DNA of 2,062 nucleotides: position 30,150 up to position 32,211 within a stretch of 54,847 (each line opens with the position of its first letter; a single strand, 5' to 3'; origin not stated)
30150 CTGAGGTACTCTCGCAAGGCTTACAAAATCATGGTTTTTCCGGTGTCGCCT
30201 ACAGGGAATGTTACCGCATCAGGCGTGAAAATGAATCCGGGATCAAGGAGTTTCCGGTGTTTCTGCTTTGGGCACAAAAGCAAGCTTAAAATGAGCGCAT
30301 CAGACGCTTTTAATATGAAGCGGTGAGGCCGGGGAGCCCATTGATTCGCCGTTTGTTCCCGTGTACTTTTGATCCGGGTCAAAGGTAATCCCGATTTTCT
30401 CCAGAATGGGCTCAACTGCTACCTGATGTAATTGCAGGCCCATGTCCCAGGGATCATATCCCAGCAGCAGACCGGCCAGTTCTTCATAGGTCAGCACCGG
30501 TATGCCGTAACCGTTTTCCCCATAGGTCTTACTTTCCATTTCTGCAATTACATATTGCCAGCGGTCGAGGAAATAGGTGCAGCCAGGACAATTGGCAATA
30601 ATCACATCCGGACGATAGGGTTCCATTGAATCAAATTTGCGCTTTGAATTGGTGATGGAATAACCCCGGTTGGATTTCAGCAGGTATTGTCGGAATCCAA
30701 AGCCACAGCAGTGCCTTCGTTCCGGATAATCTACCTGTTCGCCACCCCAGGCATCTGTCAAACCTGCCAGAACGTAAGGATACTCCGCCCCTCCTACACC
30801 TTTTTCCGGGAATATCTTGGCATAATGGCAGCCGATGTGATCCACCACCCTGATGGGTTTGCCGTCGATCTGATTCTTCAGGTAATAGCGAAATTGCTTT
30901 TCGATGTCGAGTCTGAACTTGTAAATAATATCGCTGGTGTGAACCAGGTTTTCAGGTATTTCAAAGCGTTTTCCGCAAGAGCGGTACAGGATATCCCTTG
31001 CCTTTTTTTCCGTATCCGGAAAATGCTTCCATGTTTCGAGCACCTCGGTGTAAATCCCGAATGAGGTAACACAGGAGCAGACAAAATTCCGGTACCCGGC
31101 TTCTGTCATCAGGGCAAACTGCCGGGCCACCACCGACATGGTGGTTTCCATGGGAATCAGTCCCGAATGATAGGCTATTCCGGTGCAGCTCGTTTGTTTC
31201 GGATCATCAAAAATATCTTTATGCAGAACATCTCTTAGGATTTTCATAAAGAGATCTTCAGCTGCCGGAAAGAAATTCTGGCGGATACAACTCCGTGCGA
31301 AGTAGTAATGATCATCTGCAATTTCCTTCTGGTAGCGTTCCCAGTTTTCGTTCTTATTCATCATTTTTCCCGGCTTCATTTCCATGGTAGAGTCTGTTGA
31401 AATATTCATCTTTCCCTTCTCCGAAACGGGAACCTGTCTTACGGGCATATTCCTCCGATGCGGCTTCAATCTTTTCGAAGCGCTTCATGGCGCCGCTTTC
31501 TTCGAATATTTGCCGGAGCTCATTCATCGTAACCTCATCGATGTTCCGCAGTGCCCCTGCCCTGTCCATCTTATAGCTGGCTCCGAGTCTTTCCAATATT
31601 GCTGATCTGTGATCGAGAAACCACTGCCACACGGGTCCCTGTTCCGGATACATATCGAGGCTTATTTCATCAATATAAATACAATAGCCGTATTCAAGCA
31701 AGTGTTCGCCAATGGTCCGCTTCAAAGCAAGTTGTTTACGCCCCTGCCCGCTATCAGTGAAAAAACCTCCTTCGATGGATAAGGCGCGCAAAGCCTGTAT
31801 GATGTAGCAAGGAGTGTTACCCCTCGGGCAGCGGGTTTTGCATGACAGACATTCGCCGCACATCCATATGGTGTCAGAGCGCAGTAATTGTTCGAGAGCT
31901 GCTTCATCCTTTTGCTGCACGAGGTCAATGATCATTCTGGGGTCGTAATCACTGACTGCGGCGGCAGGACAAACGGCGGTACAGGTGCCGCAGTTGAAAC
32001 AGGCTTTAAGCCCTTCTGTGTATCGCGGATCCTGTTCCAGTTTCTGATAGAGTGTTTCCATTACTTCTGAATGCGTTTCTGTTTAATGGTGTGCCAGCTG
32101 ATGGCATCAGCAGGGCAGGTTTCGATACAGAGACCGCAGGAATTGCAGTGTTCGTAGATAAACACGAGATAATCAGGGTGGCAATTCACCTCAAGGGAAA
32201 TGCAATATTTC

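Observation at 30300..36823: Module B: the orphan DUF134 / NifX-like / DUF5320 / DUF89 / CGGC / MinD-ferredoxin cassette is translationally coupled to HdrC-HdrB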

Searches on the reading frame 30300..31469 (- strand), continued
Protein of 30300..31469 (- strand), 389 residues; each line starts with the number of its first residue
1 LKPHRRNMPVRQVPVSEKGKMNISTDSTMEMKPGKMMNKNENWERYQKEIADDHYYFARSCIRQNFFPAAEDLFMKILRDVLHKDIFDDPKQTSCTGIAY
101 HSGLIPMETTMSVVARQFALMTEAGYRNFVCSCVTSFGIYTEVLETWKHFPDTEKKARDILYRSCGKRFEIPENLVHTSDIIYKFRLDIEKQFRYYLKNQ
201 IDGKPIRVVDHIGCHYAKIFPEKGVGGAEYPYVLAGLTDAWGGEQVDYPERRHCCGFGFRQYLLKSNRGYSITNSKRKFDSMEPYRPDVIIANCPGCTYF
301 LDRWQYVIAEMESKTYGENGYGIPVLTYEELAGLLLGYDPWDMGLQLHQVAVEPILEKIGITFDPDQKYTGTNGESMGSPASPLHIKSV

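Call 45: search_protein_families(library=pfam, proteins=[L107:4468-5247:-, L088:3766-4710:+, L120:11162-12517:+, L136:6076-8187:-, L159:11065-12096:+, L125:4534-5256:+, L161:3322-5139:+, L137:3592-4773:+, L104:4732-5262:+, L095:143-637:+], max_evalue=0.0001)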
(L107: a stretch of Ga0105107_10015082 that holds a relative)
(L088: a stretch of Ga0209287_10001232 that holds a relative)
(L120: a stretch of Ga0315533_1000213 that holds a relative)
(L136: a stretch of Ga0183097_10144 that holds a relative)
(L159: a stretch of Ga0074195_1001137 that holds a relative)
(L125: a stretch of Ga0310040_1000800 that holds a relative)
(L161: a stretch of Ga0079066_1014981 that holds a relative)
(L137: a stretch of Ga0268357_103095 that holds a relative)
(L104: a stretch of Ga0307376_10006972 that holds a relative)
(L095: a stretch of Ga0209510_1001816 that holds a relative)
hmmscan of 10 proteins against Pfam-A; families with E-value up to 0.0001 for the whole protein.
L107:4468-5247:- (259 aa): 2 families
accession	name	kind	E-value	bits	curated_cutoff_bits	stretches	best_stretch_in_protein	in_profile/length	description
PF00753.33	Lactamase_B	-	9.5e-10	39.2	22.7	1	20-76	6-64/196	Metallo-beta-lactamase superfamily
PF12706.13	Lactamase_B_2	-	5.4e-05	23.3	27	1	31-93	2-73/200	Beta-lactamase superfamily domain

L088:3766-4710:+ (314 aa): 1 family
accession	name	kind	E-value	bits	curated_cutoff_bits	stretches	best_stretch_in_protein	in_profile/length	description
PF04055.27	Radical_SAM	-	1.5e-11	45.2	29.5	1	25-181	5-156/166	Radical SAM superfamily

L120:11162-12517:+ (451 aa): 8 families
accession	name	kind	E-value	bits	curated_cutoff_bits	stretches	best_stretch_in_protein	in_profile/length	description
PF07992.20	Pyr_redox_2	-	1.8e-60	205.3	26.1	1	5-290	2-278/291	Pyridine nucleotide-disulphide oxidoreductase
PF00070.33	Pyr_redox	-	1.2e-17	64.6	22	1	146-225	1-81/82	Pyridine nucleotide-disulphide oxidoreductase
PF13738.12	Pyr_redox_3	-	6e-14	52.4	30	1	93-277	119-305/305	Pyridine nucleotide-disulphide oxidoreductase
PF02852.28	Pyr_redox_dim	-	1.9e-12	47.8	25.3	1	333-429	9-103/110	Pyridine nucleotide-disulphide oxidoreductase, dimerisation domain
PF03486.20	HI0933_like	-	1.1e-07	32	50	0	5-39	2-34/244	HI0933-like protein Rossmann domain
PF00890.30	FAD_binding_2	-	3e-06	27.1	20.4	0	5-39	1-33/414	FAD binding domain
PF01266.30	DAO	-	6.7e-06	26.3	27.9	0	146-175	1-30/353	FAD dependent oxidoreductase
PF13450.12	NAD_binding_8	-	1.5e-05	25.6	21.9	0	149-207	1-55/68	NAD(P)-binding Rossmann-like domain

L136:6076-8187:- (703 aa): 2 families
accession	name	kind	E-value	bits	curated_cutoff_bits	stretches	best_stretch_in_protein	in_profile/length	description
PF00593.30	TonB_dep_Rec_b-barrel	-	3.4e-34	119.9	27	1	195-668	19-436/436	TonB dependent receptor-like, beta-barrel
PF07715.20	Plug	-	9.3e-10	39.4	23.9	1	49-141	12-103/107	TonB-dependent Receptor Plug Domain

L159:11065-12096:+ (343 aa): 5 families
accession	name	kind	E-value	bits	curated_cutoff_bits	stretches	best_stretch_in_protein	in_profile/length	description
PF07992.20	Pyr_redox_2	-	2.2e-19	70.4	26.1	1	4-324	2-289/291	Pyridine nucleotide-disulphide oxidoreductase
PF03486.20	HI0933_like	-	5.1e-10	39.7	50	0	4-39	2-37/244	HI0933-like protein Rossmann domain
PF13738.12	Pyr_redox_3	-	2.9e-09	37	30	1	2-109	164-268/305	Pyridine nucleotide-disulphide oxidoreductase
PF13450.12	NAD_binding_8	-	2.3e-08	34.6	21.9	1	7-46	1-40/68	NAD(P)-binding Rossmann-like domain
PF01266.30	DAO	-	8.6e-08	32.5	27.9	1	4-39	1-37/353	FAD dependent oxidoreductase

L125:4534-5256:+ (240 aa): 1 family
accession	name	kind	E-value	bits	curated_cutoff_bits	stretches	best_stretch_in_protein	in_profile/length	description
PF14358.11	DUF4405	-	1.9e-12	47.9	26.7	1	15-86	2-66/66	Domain of unknown function (DUF4405)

L161:3322-5139:+ (605 aa): 5 families
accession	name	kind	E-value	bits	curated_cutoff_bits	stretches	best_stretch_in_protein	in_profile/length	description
PF02754.22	CCG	-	1.1e-20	74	20.6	2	365-448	1-84/85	Cysteine-rich domain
PF13183.11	Fer4_8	-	2.5e-09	38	27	1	273-333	2-68/68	4Fe-4S dicluster domain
PF13534.11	Fer4_17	-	4.7e-07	30.7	22.2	1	275-333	1-60/61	4Fe-4S dicluster domain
PF12838.12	Fer4_7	-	7.3e-06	26.8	27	1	276-333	2-52/52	4Fe-4S dicluster domain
PF25160.1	LdpA_Fe-S-bd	-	3.5e-05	23.9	27.6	0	269-290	21-42/49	LdpA Fe-S cluster-binding domain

L137:3592-4773:+ (393 aa): 3 families
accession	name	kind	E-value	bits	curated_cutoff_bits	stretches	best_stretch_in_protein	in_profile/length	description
PF01053.26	Cys_Met_Meta_PP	-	1.5e-150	501.5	27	1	10-390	2-380/381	Cys/Met metabolism PLP-dependent enzyme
PF06838.17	Met_gamma_lyase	-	1.3e-06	27.7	24.2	1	43-231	40-246/405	Methionine gamma-lyase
PF00155.27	Aminotran_1_2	-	2.8e-06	27.2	19.7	1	66-186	46-188/361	Aminotransferase class I and II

L104:4732-5262:+ (176 aa): 1 family
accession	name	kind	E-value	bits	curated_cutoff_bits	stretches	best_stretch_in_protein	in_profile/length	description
PF01327.26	Pep_deformylase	-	1.3e-45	155.2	22.8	1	4-158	3-155/156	Polypeptide deformylase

L095:143-637:+ (164 aa): 1 family
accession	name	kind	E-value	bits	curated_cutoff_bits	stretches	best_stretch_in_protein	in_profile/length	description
PF01980.22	TrmO_N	-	1.8e-40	138.2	26.8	1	25-137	1-116/116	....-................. O N-terminal domain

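Call 69: search_protein_families(library=ncbifam, proteins=[L120:11162-12517:+], max_evalue=0.00001)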
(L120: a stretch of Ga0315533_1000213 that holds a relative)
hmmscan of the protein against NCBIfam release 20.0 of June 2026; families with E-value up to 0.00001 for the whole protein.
L120:11162-12517:+ (451 aa): 56 families (the best 25 are shown)
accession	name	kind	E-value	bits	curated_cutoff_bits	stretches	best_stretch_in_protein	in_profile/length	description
NF007123.0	PRK09564.1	equivalog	4.5e-63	213.5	458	1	6-417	3-418/444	CoA-disulfide reductase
TIGR03385.1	CoA_CoA_reduc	equivalog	4.4e-60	203.7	578.8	1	6-426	2-426/439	CoA-disulfide reductase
NF045765.1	PhenlGlyoxDHPadH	equivalog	1.9e-50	172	475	1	3-327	2-324/416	NADH-dependent phenylglyoxylate dehydrogenase subunit epsilon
NF046103.1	NOXase_Strep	equivalog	7.5e-47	160.3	600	1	6-418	2-417/442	H2O-forming NADH oxidase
TIGR01350.1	lipoamide_DH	equivalog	2.8e-46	158.2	408.8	1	61-429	93-444/461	dihydrolipoyl dehydrogenase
NF003437.0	PRK04965.1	equivalog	2.1e-39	135.6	392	1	80-303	82-298/378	NADH:flavorubredoxin reductase NorW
NF004943.0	PRK06292.2-1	equivalog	8.6e-38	130.3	432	1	66-427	97-443/456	dihydrolipoyl dehydrogenase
TIGR02374.1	nitri_red_nirB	equivalog_domain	4.5e-37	127.9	578.35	1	58-293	55-291/794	nitrite reductase large subunit NirB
TIGR02053.1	MerA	equivalog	4.1e-36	125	454.45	1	68-419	99-434/465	mercury(II) reductase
TIGR01424.1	gluta_reduc_2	equivalog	1.4e-35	122.8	606.05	1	66-427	99-437/446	glutathione-disulfide reductase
NF004776.0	PRK06116.1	equivalog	1.6e-35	123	480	1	62-427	98-441/450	glutathione-disulfide reductase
NF005884.0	PRK07846.1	equivalog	4.5e-34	117.9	501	1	67-429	101-441/454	mycothione reductase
NF004945.0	PRK06292.2-3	equivalog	1.7e-32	112.9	494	1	63-430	97-443/457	dihydrolipoyl dehydrogenase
TIGR03452.1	mycothione_red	equivalog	1.8e-32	112.8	635.65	1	72-429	107-442/452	mycothione reductase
NF041853.1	hythiocyan_redase_MerA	equivalog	3e-32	112.1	650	1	69-431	89-433/440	hypothiocyanous acid reductase MerA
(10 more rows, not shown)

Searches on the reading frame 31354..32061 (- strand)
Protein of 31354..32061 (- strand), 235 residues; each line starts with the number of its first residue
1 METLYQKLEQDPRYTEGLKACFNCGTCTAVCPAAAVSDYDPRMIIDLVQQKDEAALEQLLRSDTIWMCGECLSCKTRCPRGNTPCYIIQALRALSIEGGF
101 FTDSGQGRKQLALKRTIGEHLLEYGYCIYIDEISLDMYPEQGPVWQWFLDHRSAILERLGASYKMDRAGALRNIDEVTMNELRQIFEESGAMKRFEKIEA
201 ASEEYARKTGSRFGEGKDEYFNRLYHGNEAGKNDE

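Call 4: search_protein_families(library=pfam, proteins=[window:31354-32061:-], max_evalue=0.01)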
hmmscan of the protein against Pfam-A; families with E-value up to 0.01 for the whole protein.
window:31354-32061:- (235 aa): 7 families
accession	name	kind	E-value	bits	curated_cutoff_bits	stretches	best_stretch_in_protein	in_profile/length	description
PF13183.11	Fer4_8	-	1.8e-11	44.8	27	1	18-81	2-67/68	4Fe-4S dicluster domain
PF13187.11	Fer4_9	-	6.5e-09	36.1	27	1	20-81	1-50/52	4Fe-4S dicluster domain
PF13237.11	Fer4_10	-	4.2e-08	33.4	25.5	1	18-79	6-53/53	4Fe-4S dicluster domain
PF13534.11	Fer4_17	-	1.7e-06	28.9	22.2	1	20-81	1-59/61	4Fe-4S dicluster domain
PF13484.11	Fer4_16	-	3.5e-05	24.9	30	1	21-80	2-65/66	4Fe-4S double cluster binding domain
PF12838.12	Fer4_7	-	0.00046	21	27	1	21-81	2-51/52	4Fe-4S dicluster domain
PF12797.12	Fer4_2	-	0.0086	16.4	24.5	1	20-33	9-22/22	4Fe-4S binding domain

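Call 17: search_protein_families(library=ncbifam, proteins=[window:31354-32061:-], max_evalue=0.001)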
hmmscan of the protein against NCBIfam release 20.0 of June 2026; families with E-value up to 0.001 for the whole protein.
window:31354-32061:- (235 aa): 15 families
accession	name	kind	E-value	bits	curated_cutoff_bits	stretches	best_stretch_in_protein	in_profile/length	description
NF041779.1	hetero_SS_HdrC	equivalog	3.7e-28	98.4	350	1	17-203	29-196/198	ferredoxin:CoB-CoM heterodisulfide reductase subunit HdrC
NF041890.1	hdrC_Methbact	equivalog_domain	4.9e-24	85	270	1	15-198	25-190/192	ferredoxin:CoB-CoM heterodisulfide reductase subunit HdrC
TIGR03290.1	CoB_CoM_SS_C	equivalog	2.3e-19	69.8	160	1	18-106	1-86/144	CoB--CoM heterodisulfide reductase subunit C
NF038018.1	qmoC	equivalog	6.2e-14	52.2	300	1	16-97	15-93/360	quinone-interacting membrane-bound oxidoreductase complex subunit QmoC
NF004898.0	PRK06259.1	equivalog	2.4e-08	33.1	385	1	8-103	123-224/488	fumarate reductase (CoM/CoB) subunit TfrB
NF004616.0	PRK05950.1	subfamily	1.3e-07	31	228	1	6-95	135-233/238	succinate dehydrogenase iron-sulfur subunit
NF009226.0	PRK12576.1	equivalog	2e-07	30.6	344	1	20-101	155-236/317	succinate dehydrogenase/fumarate reductase iron-sulfur subunit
TIGR00384.1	dhsB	subfamily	5.6e-07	29.2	88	1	13-92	134-222/222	succinate dehydrogenase and fumarate reductase iron-sulfur protein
NF042952.1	MFR_FeS_SdhB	equivalog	1.6e-06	27.4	600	1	62-107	198-243/320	8-methylmenaquinol:fumarate reductase iron-sulfur subunit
NF008434.0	PRK11274.1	equivalog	4.1e-05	22.7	333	1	15-87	19-94/409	glycolate oxidase subunit GlcF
NF058577.1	FdxA_fam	equivalog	6.6e-05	23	65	1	20-46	8-34/52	4Fe-4S ferredoxin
NF008369.0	PRK11168.1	equivalog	0.00019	20.4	278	1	16-93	8-85/401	anaerobic glycerol-3-phosphate dehydrogenase subunit C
NF006808.0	PRK09326.1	equivalog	0.0002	20.3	444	1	20-80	13-67/341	F420H2 dehydrogenase subunit F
NF009227.0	PRK12577.1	equivalog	0.00021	20.1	349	0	21-92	154-235/330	succinate dehydrogenase/fumarate reductase iron-sulfur subunit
TIGR00314.1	cdhA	equivalog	0.00051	17.9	781.3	1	5-82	385-453/784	CO dehydrogenase/acetyl-CoA synthase complex subunit alpha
